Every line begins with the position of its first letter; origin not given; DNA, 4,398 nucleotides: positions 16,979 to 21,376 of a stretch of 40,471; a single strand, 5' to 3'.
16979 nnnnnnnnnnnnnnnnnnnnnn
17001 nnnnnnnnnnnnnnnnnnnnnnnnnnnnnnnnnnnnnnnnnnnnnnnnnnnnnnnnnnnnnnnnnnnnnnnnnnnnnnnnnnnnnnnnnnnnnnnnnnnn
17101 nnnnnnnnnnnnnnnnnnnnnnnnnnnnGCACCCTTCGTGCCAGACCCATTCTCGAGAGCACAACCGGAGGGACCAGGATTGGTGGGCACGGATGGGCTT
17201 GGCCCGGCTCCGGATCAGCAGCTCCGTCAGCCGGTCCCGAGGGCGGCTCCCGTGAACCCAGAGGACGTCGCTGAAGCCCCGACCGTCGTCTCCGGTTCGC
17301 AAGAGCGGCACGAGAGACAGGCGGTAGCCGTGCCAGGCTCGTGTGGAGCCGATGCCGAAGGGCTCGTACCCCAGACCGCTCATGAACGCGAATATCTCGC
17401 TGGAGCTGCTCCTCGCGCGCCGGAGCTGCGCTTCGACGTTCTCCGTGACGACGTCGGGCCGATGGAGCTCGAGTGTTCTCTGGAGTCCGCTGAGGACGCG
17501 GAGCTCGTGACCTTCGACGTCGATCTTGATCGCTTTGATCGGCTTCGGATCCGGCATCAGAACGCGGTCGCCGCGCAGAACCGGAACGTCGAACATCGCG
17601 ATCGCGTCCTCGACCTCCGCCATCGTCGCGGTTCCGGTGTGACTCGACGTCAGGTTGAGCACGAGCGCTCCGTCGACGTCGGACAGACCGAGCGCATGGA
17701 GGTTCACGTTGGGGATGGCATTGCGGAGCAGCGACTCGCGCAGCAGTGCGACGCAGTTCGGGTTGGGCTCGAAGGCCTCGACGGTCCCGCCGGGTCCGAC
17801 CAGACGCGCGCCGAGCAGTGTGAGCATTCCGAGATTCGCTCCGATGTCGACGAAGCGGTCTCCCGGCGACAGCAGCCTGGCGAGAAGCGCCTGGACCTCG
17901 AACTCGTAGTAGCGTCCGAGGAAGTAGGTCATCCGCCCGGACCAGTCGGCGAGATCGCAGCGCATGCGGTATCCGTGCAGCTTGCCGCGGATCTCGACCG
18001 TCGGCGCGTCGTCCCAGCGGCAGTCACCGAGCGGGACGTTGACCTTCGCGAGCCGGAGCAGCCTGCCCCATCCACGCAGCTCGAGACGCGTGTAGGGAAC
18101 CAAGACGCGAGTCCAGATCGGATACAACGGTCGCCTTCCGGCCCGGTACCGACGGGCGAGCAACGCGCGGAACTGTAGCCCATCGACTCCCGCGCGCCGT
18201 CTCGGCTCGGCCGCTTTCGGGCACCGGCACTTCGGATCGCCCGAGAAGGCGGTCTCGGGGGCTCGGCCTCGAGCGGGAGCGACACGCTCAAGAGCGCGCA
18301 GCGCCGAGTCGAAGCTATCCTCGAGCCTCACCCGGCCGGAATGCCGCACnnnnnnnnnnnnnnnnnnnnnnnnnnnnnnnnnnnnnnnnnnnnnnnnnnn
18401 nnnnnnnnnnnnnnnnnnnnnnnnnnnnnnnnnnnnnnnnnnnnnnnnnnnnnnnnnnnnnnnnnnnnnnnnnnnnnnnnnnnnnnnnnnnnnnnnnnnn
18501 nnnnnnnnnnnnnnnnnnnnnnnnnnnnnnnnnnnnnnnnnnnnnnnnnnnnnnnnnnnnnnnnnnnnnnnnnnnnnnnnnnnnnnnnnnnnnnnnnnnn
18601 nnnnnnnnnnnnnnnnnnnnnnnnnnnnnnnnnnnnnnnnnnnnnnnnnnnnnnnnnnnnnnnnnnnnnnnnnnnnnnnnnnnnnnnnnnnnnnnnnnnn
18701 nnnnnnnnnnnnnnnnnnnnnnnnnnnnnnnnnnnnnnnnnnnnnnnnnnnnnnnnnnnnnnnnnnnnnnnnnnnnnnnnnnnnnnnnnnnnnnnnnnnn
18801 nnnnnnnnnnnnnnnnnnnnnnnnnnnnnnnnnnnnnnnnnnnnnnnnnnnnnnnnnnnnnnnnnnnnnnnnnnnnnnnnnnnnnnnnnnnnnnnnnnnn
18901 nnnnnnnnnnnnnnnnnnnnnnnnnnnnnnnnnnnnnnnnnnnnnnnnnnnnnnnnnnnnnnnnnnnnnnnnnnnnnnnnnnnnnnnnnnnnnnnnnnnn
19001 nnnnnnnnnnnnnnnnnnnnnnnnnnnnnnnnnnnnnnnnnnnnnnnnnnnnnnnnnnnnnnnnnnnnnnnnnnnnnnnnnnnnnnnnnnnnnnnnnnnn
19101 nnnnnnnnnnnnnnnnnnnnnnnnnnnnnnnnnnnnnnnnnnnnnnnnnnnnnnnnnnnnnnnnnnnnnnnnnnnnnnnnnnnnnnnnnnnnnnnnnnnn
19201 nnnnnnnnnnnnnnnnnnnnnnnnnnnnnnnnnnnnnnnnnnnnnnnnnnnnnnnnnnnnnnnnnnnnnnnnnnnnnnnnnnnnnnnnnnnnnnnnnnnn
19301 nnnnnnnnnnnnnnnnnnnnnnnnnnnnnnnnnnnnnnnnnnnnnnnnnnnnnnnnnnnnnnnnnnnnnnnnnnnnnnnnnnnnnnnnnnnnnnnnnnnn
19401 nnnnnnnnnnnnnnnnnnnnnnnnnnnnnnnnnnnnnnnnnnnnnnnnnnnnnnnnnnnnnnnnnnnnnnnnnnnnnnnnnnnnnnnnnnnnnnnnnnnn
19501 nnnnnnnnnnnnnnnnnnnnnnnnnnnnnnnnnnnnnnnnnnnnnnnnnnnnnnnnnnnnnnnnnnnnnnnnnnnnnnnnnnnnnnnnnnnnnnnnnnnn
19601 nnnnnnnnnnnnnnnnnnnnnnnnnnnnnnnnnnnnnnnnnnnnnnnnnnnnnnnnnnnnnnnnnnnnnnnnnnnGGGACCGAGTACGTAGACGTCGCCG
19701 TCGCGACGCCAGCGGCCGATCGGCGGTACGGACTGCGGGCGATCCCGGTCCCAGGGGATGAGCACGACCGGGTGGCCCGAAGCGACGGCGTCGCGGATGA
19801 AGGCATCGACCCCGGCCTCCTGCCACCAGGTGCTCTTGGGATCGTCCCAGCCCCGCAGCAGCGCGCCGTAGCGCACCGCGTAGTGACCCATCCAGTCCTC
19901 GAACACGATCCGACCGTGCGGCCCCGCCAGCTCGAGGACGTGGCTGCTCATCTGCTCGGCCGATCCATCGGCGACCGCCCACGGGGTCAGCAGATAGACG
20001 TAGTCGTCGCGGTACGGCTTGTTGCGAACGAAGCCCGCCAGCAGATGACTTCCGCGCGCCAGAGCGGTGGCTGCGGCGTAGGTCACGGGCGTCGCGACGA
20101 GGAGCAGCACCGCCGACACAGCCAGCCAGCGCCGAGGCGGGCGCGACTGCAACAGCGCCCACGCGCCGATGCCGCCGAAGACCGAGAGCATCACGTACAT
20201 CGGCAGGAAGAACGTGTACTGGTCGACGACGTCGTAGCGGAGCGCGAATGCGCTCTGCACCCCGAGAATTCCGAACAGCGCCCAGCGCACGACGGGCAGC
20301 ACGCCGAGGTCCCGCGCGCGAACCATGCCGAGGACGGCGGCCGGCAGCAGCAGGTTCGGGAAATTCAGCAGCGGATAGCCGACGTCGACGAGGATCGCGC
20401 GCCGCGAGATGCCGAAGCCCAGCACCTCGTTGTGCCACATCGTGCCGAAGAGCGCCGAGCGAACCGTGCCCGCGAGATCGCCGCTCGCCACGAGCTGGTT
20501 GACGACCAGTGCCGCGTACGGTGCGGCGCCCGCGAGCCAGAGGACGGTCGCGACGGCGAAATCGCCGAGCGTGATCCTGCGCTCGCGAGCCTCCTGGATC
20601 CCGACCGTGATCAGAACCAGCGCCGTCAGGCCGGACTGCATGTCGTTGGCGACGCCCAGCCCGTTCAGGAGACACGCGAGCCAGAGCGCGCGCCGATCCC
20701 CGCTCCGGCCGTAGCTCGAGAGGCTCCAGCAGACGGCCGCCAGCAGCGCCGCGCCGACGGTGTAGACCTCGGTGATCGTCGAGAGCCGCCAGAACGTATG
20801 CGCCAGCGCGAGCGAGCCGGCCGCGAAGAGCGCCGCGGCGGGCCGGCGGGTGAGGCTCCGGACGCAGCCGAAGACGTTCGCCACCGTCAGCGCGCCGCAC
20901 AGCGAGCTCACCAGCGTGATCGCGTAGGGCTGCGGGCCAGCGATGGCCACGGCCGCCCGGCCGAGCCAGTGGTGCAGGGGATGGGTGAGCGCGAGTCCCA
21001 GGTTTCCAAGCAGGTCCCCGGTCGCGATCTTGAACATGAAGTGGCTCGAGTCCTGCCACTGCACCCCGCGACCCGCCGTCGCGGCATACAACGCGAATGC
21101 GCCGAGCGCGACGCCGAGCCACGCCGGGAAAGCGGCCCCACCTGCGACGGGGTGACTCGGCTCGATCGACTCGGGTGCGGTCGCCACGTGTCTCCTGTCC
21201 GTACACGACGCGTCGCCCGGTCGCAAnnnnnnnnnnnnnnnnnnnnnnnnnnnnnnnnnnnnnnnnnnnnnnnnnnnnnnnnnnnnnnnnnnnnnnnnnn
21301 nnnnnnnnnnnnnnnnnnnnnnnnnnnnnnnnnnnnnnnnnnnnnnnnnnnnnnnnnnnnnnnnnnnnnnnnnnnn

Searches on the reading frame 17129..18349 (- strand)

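Call 12: search_protein_families(library=pfam, proteins=[window:17129-18349:-], max_evalue=0.001)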
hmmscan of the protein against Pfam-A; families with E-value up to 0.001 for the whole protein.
window:17129-18349:- (407 aa): 1 family
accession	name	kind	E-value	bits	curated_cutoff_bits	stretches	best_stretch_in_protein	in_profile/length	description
PF05050.19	Methyltransf_21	-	8.1e-17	62.3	22.7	1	168-329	1-172/173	Methyltransferase FkbM domain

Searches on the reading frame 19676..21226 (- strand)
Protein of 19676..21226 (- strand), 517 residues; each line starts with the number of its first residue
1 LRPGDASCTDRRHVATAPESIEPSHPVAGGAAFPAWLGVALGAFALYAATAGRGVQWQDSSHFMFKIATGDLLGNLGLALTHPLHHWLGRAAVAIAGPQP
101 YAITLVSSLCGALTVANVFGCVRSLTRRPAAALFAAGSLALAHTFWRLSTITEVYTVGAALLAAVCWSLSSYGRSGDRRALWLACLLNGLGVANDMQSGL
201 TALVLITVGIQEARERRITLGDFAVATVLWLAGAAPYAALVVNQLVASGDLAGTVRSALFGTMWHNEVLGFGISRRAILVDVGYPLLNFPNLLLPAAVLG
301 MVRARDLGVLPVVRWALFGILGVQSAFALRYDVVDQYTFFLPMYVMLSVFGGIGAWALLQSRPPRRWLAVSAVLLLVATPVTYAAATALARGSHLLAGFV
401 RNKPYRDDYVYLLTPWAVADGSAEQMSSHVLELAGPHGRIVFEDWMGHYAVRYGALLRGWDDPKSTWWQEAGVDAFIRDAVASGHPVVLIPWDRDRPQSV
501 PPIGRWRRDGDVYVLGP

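Call 12: search_protein_families(library=pfam, proteins=[window:19676-21226:-], max_evalue=0.001)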
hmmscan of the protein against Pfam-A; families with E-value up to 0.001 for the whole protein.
window:19676-21226:- (517 aa): 2 families
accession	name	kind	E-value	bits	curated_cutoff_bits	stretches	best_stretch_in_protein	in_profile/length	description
PF13231.12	PMT_2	-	7.7e-11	42.9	26.1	1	83-229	4-149/160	Dolichyl-phosphate-mannose-protein mannosyltransferase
PF11028.14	TMEM260-like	-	4.9e-08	33.4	24.2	1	83-206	21-166/179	Protein O-mannosyl-transferase TMEM260-like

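Call 45: search_protein_families(library=ncbifam, proteins=[window:19676-21226:-], max_evalue=0.01)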
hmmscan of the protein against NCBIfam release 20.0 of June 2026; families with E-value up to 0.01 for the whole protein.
window:19676-21226:- (517 aa): 0 families

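Call 48: find_homologous_proteins(query=window:19676-21226:-, max_evalue=0.00001)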
Query window:19676-21226:- (517 aa): 249 proteins with E <= 0.00001 among 8000 candidates; the best 120 are listed.
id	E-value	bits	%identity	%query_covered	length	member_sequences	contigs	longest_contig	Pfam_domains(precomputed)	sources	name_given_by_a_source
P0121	0.0e+0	1124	100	97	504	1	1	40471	PF11028.15,PF13231.13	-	-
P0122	3.9e-209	714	66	95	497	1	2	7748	PF11028.15,PF13231.13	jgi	jgi:hypothetical protein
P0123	4.0e-202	691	64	96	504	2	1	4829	PF13231.13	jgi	jgi:hypothetical protein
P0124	7.7e-190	650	61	97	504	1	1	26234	PF11028.15,PF13231.13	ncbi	-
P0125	1.1e-175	603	59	96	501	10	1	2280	PF11028.15,PF13231.13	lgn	-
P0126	5.6e-173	595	60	94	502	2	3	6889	PF11028.15,PF13231.13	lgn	-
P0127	8.8e-171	587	58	92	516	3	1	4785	PF13231.13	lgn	-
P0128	8.8e-168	577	58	93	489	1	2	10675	-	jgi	jgi:hypothetical protein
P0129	8.4e-167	574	56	94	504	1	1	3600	PF11028.15,PF13231.13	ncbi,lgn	-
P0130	3.7e-161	556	56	91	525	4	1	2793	PF11028.15,PF13231.13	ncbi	-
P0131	2.5e-159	549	56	94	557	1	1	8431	PF11028.15,PF13231.13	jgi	-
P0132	1.1e-146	508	53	94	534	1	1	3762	PF11028.15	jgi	jgi:hypothetical protein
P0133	5.3e-138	479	51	93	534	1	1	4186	PF11028.15,PF13231.13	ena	-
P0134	3.4e-137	476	48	94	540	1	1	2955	PF11028.15,PF13231.13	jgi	jgi:hypothetical protein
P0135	6.1e-137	476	50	90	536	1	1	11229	PF11028.15,PF13231.13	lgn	-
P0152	4.0e-130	453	48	96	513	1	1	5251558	PF11028.15,PF13231.13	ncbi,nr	ncbi:MAG: DUF2723 domain-containing protein [Phycisphaerales bacterium]|nr:MAG: DUF2723 domain-conta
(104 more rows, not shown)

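Call 49: find_encoding_contigs(protein=P0124, flank=10000, max_places=1)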
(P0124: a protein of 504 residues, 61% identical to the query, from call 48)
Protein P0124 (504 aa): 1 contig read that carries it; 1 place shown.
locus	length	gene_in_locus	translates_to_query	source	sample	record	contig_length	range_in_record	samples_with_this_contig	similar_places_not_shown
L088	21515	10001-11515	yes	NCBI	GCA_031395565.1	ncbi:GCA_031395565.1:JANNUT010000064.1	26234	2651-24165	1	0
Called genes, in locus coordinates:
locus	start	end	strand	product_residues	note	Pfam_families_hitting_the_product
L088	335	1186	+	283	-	PF13624:SurA_N_3 (weak), PF13145:Rotamase_2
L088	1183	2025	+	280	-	PF02563:Poly_export, PF22461:SLBB_2 (weak), PF10531:SLBB, PF22461:SLBB_2 (weak)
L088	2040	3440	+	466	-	PF02706:Wzz (faint), PF13807:GNVR (weak)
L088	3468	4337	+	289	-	PF10609:ParA, PF13614:AAA_31 (faint)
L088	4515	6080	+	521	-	-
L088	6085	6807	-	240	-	PF13489:Methyltransf_23, PF13847:Methyltransf_31, PF08241:Methyltransf_11, PF08242:Methyltransf_12, PF13649:Methyltransf_25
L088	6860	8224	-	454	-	PF01943:Polysacc_synt, PF13440:Polysacc_synt_3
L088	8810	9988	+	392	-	PF00657:Lipase_GDSL (faint), PF13472:Lipase_GDSL_2, PF16822:ALGX (weak)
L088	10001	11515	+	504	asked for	PF11028:TMEM260_N (faint), PF13231:PMT_2 (weak)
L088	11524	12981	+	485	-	PF12710:HAD, PF01040:UbiA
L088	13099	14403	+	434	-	-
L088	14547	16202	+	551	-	PF03062:MBOAT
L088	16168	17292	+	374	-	-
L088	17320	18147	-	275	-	PF01522:Polysacc_deac_1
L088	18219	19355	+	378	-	PF01494:FAD_binding_3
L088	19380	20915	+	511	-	PF00501:AMP-binding, PF13193:AMP-binding_C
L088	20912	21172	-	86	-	-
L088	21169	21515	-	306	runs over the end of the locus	PF11583:AurF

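Call 50: find_encoding_contigs(protein=P0152, flank=10000, max_places=1)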
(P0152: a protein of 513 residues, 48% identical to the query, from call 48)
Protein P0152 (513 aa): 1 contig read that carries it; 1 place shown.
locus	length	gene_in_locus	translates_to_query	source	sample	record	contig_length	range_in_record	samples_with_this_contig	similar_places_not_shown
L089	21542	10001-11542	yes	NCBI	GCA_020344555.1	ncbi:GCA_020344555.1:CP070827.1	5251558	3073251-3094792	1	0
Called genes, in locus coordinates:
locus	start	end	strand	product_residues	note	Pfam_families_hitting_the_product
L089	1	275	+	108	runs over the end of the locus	PF02482:Ribosomal_S30AE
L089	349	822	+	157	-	PF00359:PTS_EIIA_2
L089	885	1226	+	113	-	PF00381:PTS-HPr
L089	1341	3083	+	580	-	PF05524:PEP-utilisers_N, PF00391:PEP-utilizers, PF02896:PEP-utilizers_C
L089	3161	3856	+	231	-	PF10105:DUF2344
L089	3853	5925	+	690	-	PF00575:S1 (weak), PF10150:RNase_E_G, PF20833:RNase_E_G_Thio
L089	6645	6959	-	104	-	-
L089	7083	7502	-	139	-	-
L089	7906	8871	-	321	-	PF13517:FG-GAP_3 (faint), PF14783:BBS2_Mid (faint), PF23743:Beta-prop_BBS7 (faint), PF01839:FG-GAP (faint)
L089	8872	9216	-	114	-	-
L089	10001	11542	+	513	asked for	PF11028:TMEM260_N, PF13231:PMT_2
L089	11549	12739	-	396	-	PF00953:Glycos_transf_4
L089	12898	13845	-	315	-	PF01522:Polysacc_deac_1, PF11959:DUF3473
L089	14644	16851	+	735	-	PF00801:PKD (weak), PF18911:PKD_4, PF22352:K319L-like_PKD, PF17803:Cadherin_4 (weak), PF17892:Cadherin_5, PF17963:Big_9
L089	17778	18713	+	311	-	-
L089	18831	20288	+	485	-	PF04932:Wzy_C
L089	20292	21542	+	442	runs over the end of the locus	PF01943:Polysacc_synt (weak)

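Call 52: find_encoding_contigs(protein=P0122, flank=10000, max_places=2)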
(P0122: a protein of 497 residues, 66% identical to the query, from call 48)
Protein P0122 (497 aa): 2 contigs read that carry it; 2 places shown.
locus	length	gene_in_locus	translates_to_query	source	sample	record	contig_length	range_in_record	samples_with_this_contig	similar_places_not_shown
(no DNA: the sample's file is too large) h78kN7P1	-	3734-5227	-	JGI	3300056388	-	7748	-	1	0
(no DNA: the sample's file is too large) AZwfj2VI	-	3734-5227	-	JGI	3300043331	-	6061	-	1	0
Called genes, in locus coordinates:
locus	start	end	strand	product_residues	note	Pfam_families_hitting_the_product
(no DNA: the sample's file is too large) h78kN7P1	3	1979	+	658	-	?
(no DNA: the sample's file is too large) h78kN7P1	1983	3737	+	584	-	-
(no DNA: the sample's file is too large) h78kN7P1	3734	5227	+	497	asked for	PF11028:TMEM260_N (weak), PF13231:PMT_2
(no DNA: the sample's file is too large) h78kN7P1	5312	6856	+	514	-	-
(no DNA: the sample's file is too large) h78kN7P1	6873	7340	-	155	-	-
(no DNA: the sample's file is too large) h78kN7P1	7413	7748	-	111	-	?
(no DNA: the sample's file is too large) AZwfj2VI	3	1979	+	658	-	?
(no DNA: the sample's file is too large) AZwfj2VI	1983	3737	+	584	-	-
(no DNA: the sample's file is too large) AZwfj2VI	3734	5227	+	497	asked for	PF11028:TMEM260_N (weak), PF13231:PMT_2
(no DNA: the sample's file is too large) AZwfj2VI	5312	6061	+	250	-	?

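Call 53: find_encoding_contigs(protein=P0128, flank=10000, max_places=2)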
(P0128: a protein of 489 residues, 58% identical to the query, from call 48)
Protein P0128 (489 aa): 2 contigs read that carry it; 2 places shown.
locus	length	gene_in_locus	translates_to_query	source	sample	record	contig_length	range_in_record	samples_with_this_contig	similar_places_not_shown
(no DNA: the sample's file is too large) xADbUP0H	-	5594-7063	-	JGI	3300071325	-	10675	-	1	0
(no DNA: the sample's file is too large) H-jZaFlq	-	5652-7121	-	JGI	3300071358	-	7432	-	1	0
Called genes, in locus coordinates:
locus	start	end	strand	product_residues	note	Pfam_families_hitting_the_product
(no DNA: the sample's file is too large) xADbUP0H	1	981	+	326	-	?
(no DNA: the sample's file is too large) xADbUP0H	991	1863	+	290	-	PF09721:Exosortase_EpsH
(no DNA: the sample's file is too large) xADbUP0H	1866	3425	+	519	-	PF04932:Wzy_C (weak)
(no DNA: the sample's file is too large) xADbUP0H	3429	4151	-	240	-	PF13489:Methyltransf_23, PF13847:Methyltransf_31 (weak), PF08241:Methyltransf_11, PF08242:Methyltransf_12, PF13649:Methyltransf_25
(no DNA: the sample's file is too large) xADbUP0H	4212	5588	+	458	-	PF01943:Polysacc_synt, PF13440:Polysacc_synt_3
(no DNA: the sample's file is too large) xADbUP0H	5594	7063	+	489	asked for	-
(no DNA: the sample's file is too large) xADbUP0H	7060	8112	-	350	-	PF13472:Lipase_GDSL_2 (weak)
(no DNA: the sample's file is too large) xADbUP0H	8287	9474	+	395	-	PF03706:LPG_synthase_TM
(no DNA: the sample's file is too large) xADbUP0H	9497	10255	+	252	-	PF00106:adh_short, PF01370:Epimerase (weak), PF08659:KR, PF13561:adh_short_C2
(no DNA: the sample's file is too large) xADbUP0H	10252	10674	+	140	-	PF01266:DAO (weak)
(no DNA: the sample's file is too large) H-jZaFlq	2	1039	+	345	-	?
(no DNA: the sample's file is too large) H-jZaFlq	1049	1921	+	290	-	PF09721:Exosortase_EpsH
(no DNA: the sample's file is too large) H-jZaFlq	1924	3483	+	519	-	PF04932:Wzy_C (weak)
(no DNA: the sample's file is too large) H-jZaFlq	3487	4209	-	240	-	PF13489:Methyltransf_23, PF13847:Methyltransf_31 (weak), PF08241:Methyltransf_11, PF08242:Methyltransf_12, PF13649:Methyltransf_25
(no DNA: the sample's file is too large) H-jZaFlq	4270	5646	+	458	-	PF01943:Polysacc_synt, PF13440:Polysacc_synt_3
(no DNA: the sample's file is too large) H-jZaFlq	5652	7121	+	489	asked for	-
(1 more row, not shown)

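Call 63: predict_structure(alignment_id=A2)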
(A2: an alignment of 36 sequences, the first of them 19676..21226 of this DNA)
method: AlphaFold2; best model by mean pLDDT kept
length: 517 residues; sequences in the alignment: 36
mean_pLDDT: 86.7   pTM: 0.88
mean pLDDT of the five models: 86.7, 85.4, 84.7, 83.4, 83.0
residues with pLDDT >= 90: 305; 70-90: 153; 50-70: 49; < 50: 10
segments of 3 or more residues with pLDDT < 50: 1-4
pLDDT, mean of each block of 10 residues (from residue 1): 51 52 52 92 92 72 91 81 92 94 92 97 95 96 81 84 97 95 96 77 95 96 97 94 93 88 73 76 81 93 95 96 88 71 95 95 84 87 86 82 77 61 84 95 91 93 95 96 96 93 94 90
secondary structure, 60 per line:
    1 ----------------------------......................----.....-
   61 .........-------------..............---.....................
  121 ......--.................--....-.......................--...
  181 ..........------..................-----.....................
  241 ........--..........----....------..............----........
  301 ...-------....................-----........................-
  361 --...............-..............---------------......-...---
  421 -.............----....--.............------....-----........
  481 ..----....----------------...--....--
elements in order: H29-50 H55-59 H61-69 H83-96 H100-126 H129-145 H148-151 H153-175 H178-190 H197-214 H220-248 H251-260 H265-268 H275-288 H293-303 H311-330 H336-359 H363-377 H379-392 H408-413 H422-434 E439-442 H445-457 E464-467 H473-482 E487-490 E507-509 E512-515

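Call 66: fold_search(model_id=the predicted structure, library=pdb)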
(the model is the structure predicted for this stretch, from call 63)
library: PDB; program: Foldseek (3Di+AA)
matches with E <= 10: 359; with E <= 0.001: 13
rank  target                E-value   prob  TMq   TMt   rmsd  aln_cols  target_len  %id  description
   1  5ezm                  2.7e-07  1.00  0.56  0.54  11.7       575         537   15  Crystal Structure of ArnT from Cupriavidus metallidurans in the apo state (released 2016-02-17)
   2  5f15                  2.9e-07  1.00  0.54  0.52  12.5       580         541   15  Crystal Structure of ArnT from Cupriavidus metallidurans bound to Undecaprenyl phosphate (released 2016-02-17)
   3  6ezn_F                3.0e-06  1.00  0.46  0.38  13.1       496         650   13  Cryo-EM structure of the yeast oligosaccharyltransferase (OST) complex (released 2018-01-17)
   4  8age_A                9.8e-06  1.00  0.48  0.40  11.5       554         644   13  Structure of yeast oligosaccharylransferase complex with acceptor peptide bound (released 2022-12-07)
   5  6gxc_A                2.3e-05  1.00  0.48  0.36  11.3       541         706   12  Bacterial oligosaccharyltransferase PglB in complex with an inhibitory peptide and a reactive lipid-linked oligosaccha (released 2018-11-14)
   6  3rce_A                2.9e-05  1.00  0.49  0.39   9.8       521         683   12  Bacterial oligosaccharyltransferase PglB (released 2011-06-15)
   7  5ogl_A                3.9e-05  1.00  0.50  0.38  10.5       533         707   12  Structure of bacterial oligosaccharyltransferase PglB in complex with an acceptor peptide and an lipid-linked oligosac (released 2017-10-25)
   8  8agb_A                4.1e-05  1.00  0.46  0.38  12.3       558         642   13  Structure of yeast oligosaccharylransferase complex with lipid-linked oligosaccharide bound (released 2022-12-07)
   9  8pn9_A                9.2e-05  1.00  0.47  0.38  13.0       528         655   12  Structure of human oligosaccharyltransferase OST-A complex bound to NGI-1 (released 2024-05-08)
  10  8agc_A                9.2e-05  1.00  0.48  0.37  11.1       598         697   12  Structure of yeast oligosaccharylransferase complex with lipid-linked oligosaccharide and non-acceptor peptide bound (released 2022-12-07)
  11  3waj                  1.0e-04  1.00  0.48  0.33  13.1       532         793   12  Crystal structure of the Archaeoglobus fulgidus oligosaccharyltransferase (O29867_ARCFU) complex with Zn and sulfate (released 2013-10-30)
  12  6c26_A                2.1e-04  1.00  0.43  0.36  13.6       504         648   12  The Cryo-EM structure of a eukaryotic oligosaccharyl transferase complex (released 2018-01-31)
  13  8if8_B                6.6e-04  1.00  0.44  0.38   9.7       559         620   13  Arabinosyltransferase AftA (released 2023-05-31)
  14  7zlg_A                1.2e-03  1.00  0.37  0.31  10.8       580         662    9  Cryo-EM structure of C-mannosyltransferase CeDPY19, in complex with acceptor peptide and bound to CMT2-Fab and anti-Fa (released 2023-01-11)
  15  7zli_A                1.2e-03  1.00  0.38  0.32  11.5       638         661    9  Cryo-EM structure of C-mannosyltransferase CeDPY19, in complex with Dol25-P-Man and bound to CMT2-Fab and anti-Fab nan (released 2023-01-11)
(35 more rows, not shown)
